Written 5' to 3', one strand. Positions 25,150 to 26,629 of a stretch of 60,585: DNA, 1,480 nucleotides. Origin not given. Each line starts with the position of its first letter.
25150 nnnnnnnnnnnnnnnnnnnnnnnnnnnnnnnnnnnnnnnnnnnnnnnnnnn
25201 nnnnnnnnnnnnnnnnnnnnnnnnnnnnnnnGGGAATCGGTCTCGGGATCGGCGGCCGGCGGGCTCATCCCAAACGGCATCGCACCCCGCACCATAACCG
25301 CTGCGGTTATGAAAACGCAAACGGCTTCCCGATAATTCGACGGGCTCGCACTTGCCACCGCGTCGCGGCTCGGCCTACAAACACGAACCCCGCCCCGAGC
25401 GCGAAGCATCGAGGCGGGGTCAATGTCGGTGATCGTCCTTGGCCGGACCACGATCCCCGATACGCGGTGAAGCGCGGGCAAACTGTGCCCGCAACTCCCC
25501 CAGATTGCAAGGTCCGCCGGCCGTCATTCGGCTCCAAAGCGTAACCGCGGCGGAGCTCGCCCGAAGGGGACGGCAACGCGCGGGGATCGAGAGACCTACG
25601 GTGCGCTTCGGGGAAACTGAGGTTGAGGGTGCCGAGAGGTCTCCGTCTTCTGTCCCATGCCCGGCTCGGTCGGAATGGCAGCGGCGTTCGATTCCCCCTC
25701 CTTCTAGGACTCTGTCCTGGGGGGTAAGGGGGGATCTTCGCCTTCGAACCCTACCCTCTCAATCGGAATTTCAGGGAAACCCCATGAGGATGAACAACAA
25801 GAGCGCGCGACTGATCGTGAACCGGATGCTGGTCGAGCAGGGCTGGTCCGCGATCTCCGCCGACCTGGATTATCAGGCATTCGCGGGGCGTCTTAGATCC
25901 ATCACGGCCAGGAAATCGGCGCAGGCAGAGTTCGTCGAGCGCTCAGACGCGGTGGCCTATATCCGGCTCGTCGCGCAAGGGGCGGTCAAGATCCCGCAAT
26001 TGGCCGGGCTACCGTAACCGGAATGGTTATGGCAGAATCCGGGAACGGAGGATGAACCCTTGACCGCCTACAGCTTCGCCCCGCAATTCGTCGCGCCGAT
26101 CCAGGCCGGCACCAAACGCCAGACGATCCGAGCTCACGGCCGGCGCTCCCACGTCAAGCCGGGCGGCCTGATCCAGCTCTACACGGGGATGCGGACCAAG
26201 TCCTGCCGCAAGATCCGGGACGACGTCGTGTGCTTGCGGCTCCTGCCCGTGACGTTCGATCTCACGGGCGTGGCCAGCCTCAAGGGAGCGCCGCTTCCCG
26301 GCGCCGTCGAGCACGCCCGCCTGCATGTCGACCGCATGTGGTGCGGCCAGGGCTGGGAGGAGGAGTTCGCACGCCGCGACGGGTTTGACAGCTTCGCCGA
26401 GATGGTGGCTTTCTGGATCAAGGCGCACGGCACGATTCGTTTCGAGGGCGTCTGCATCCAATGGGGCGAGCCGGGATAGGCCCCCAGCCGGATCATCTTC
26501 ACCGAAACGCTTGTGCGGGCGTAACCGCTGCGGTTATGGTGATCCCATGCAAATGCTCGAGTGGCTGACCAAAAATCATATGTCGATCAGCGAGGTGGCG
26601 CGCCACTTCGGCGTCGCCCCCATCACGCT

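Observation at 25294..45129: Dispersed 17-bp palindrome RTAACCG-N3-CGGTTAY built into sigma70-like promoters at most transcription-unit starts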

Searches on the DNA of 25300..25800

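Call 91: search_rna_families(source=window, start=25300, end=25800, threshold=evalue, max_evalue=1, show_alignments=1)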
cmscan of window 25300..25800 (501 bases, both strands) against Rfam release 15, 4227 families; matches with E-value up to 1: 1.
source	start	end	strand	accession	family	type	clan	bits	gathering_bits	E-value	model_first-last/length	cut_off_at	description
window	25371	25432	+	RF00036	RRE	Cis-reg;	-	11.1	104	0.53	1-337/337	no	HIV Rev response element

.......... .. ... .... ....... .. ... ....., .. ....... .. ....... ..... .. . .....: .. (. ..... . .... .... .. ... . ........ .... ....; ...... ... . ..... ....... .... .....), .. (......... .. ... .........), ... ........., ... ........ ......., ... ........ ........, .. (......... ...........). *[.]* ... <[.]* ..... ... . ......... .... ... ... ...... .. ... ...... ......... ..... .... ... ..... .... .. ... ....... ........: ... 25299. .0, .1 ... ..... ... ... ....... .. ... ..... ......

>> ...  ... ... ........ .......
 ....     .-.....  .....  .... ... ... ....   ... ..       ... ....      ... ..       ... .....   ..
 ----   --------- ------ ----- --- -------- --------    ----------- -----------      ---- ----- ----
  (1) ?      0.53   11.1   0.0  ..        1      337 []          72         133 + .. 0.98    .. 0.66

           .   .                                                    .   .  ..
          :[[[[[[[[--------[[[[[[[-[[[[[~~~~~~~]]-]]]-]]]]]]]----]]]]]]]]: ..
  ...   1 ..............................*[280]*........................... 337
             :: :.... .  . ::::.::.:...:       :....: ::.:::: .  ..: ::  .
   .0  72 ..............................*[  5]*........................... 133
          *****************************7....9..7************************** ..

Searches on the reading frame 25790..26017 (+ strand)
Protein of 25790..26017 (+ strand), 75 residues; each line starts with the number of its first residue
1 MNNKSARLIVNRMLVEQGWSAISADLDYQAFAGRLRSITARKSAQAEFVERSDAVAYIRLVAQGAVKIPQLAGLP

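Call 13: search_protein_families(library=pfam, proteins=[window:25790-26017:+], max_evalue=0.01)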
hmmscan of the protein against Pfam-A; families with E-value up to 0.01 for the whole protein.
window:25790-26017:+ (75 aa): 0 families

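Call 14: search_protein_families(library=phrogs, proteins=[window:25790-26017:+], max_evalue=0.001)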
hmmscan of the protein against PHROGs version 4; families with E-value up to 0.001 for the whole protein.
window:25790-26017:+ (75 aa): 0 families

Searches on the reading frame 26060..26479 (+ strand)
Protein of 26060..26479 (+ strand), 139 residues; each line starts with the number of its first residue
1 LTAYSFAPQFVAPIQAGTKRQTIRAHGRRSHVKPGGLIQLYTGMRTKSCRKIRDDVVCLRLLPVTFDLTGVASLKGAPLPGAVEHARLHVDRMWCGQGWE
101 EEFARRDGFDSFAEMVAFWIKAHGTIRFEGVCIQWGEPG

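Call 13: search_protein_families(library=pfam, proteins=[window:26060-26479:+], max_evalue=0.01)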
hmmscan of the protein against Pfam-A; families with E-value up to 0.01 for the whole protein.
window:26060-26479:+ (139 aa): 0 families

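Call 14: search_protein_families(library=phrogs, proteins=[window:26060-26479:+], max_evalue=0.001)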
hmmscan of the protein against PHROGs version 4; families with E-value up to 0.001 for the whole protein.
window:26060-26479:+ (139 aa): 1 family
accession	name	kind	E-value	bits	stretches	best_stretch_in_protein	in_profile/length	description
phrog_8581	-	unknown function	6.6e-11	43.7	1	101-137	129-163/166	-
